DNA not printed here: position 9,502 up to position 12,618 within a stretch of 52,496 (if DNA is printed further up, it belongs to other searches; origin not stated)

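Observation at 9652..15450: Giant polytopic membrane protein translationally coupled to a cyclase-STAND-TPR protein plus a 60-aa ORF: candidate second-messenger sensor/effector module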

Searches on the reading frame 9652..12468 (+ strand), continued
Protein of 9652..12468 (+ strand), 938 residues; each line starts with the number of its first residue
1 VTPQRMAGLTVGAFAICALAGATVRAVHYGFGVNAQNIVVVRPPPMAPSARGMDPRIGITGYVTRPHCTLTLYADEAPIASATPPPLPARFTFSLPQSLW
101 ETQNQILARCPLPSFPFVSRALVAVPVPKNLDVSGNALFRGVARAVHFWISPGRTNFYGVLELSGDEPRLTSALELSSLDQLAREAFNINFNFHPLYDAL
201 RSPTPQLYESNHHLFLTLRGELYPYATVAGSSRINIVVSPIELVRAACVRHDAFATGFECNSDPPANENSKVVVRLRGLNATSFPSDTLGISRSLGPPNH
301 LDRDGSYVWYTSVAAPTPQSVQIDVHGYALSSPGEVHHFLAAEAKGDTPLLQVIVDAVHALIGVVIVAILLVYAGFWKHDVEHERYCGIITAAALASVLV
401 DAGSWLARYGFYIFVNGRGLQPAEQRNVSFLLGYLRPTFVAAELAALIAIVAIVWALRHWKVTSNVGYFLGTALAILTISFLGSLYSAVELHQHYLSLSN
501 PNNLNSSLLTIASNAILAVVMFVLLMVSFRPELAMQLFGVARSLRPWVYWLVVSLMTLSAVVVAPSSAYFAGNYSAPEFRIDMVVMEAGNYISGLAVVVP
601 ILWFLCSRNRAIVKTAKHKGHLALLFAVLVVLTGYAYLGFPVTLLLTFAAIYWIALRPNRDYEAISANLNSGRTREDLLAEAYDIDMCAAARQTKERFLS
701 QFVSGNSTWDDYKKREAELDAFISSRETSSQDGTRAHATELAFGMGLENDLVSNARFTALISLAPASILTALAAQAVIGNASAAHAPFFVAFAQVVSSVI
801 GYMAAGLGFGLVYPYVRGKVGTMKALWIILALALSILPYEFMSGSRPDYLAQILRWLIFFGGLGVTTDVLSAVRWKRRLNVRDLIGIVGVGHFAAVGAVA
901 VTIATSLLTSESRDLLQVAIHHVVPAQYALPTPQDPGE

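Call 79: search_protein_families(library=pfam, proteins=[L005:3148-3930:-, L008:329-1144:-, L008:1152-2336:-, L001:7390-7965:+, L001:5495-6544:+, L001:4623-5354:-, L006:218-559:+, L004:6727-8301:-, L054:3621-4475:-, L055:2273-2542:+], max_evalue=0.1)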
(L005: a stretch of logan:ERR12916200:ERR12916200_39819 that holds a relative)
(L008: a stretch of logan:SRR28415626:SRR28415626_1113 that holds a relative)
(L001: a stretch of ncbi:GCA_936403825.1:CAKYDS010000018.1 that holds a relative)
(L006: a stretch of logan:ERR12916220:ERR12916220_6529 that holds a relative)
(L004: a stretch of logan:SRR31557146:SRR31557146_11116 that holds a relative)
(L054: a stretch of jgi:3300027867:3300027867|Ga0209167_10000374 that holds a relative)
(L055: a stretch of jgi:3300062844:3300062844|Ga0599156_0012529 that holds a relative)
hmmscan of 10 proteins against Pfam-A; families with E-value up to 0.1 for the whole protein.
L005:3148-3930:- (260 aa): 0 families

L008:329-1144:- (271 aa): 0 families

L008:1152-2336:- (394 aa): 0 families

L001:7390-7965:+ (191 aa): 1 family
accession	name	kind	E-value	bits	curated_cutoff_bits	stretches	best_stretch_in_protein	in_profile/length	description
PF02310.24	B12-binding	-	0.063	13.6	32.1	0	67-115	7-56/121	B12 binding domain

L001:5495-6544:+ (349 aa): 1 family
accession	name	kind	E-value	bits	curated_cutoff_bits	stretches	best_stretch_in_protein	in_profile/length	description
PF08450.18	SGL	-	6.9e-05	23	26.3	1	103-146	172-215/246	SMP-30/Gluconolactonase/LRE-like region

L001:4623-5354:- (243 aa): 0 families

L006:218-559:+ (113 aa): 1 family
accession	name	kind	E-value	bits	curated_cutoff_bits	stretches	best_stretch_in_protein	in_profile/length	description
PF07689.18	KaiB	-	0.047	13.8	27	0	56-101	35-71/82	KaiB domain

L004:6727-8301:- (524 aa): 0 families

L054:3621-4475:- (284 aa): 0 families

L055:2273-2542:+ (89 aa): 0 families
